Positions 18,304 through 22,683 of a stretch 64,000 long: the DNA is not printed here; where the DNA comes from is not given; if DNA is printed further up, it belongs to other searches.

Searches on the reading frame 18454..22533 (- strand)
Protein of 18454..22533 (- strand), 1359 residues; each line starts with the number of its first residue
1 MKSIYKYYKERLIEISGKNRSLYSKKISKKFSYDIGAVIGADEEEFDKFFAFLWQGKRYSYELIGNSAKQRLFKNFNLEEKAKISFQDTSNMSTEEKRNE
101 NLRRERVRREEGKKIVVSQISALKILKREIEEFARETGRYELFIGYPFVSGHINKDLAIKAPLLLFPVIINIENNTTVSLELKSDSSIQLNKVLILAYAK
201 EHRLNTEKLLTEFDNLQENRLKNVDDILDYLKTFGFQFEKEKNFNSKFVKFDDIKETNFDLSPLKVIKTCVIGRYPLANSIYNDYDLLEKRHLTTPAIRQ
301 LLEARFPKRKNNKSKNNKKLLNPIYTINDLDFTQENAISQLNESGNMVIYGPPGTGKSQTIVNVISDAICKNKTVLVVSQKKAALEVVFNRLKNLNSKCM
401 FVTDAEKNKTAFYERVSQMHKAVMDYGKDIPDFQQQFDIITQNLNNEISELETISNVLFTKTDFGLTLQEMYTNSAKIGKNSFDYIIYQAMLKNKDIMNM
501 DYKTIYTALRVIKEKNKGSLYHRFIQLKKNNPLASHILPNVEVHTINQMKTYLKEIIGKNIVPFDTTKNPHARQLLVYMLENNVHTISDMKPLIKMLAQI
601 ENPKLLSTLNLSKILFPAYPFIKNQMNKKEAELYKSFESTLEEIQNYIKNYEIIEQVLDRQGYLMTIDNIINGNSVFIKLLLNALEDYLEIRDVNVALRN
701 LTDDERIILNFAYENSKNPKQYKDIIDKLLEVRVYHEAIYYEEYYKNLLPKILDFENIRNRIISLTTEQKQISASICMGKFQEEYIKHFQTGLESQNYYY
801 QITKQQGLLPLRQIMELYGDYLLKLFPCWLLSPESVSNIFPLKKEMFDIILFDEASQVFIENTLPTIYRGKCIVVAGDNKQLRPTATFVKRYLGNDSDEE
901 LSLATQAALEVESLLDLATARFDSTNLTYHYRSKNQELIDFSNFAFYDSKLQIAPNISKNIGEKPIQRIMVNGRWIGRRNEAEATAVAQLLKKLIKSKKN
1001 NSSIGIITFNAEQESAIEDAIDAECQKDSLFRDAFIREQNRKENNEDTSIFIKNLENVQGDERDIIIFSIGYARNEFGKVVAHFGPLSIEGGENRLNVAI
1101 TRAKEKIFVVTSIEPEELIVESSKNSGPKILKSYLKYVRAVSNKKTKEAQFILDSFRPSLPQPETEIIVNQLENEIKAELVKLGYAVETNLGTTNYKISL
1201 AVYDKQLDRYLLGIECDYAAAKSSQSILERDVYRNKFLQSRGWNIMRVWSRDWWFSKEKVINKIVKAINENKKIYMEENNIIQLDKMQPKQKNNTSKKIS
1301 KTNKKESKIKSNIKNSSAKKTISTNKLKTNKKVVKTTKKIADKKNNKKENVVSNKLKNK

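Call 7: search_protein_families(library=pfam, proteins=[window:18454-22533:-], max_evalue=0.01)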
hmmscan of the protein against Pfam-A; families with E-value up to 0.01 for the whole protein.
window:18454-22533:- (1359 aa): 13 families
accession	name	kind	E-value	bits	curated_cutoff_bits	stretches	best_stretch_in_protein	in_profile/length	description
PF18741.7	MTES_1575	-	5.8e-25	87.6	38.2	1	1173-1268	2-96/96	REase_MTES_1575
PF13087.12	AAA_12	-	2.8e-21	76.4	27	1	922-1112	15-193/195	AAA domain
PF13086.12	AAA_11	-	1.8e-13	51.3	27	2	330-399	2-86/257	AAA domain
PF13245.12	AAA_19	-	1e-06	29.4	25.1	1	334-386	1-56/134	AAA domain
PF13195.11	DUF4011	-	1.4e-06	28.8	22.2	1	12-194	2-154/158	Protein of unknown function (DUF4011)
PF01443.25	Viral_helicase1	-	0.00056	20.2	21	0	348-403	2-48/228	Viral superfamily 1 RNA helicase core domain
PF00270.35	DEAD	-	0.00096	19.4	26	1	334-404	4-81/167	DEAD/DEAH box helicase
PF13604.12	AAA_30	-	0.0014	18.8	27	1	332-388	4-62/191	AAA domain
PF04480.18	DUF559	-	0.0022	18.3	20.6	0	1215-1268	58-108/109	Protein of unknown function (DUF559)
PF20720.3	nSTAND3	-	0.0026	17.9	27.2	1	335-391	8-63/155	Novel STAND NTPase 3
PF05127.21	NAT10_TcmA_helicase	-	0.0034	17.7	22.7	0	348-403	1-57/176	RNA cytidine acetyltransferase NAT10/TcmA, helicase domain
PF20184.3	DUF6547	-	0.0067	17.2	27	0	717-781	3-64/117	Family of unknown function (DUF6547)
PF06217.17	GAGA_bind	-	0.0072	17.1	26.6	0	1224-1351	55-151/284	GAGA binding protein-like family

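Call 8: search_protein_families(library=padloc, proteins=[window:18454-22533:-], max_evalue=1)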
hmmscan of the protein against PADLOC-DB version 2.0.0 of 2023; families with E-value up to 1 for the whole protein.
window:18454-22533:- (1359 aa): 7 families
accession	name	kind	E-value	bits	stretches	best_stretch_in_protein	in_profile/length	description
PDLC05009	PDC-S37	-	7.8e-170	565.5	3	670-1343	763-1406/1550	-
PDLC02194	Hhe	-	1.2e-92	309.2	2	801-1295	1335-1805/1911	-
PDLC03920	MkoA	-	2.8e-27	93.4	2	844-1144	787-1103/1112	-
PDLC03924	MkoC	-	5.8e-21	72.4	1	86-1150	16-972/1136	-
PDLC02895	DpdJ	-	1.8e-08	29.7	1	845-1112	191-453/2112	DpdJ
PDLC04140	mad8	-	1.3e-06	26.2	1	339-446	22-130/314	mads_8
PDLC02864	DpdF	-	0.012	12.4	1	311-406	4-96/610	DpdF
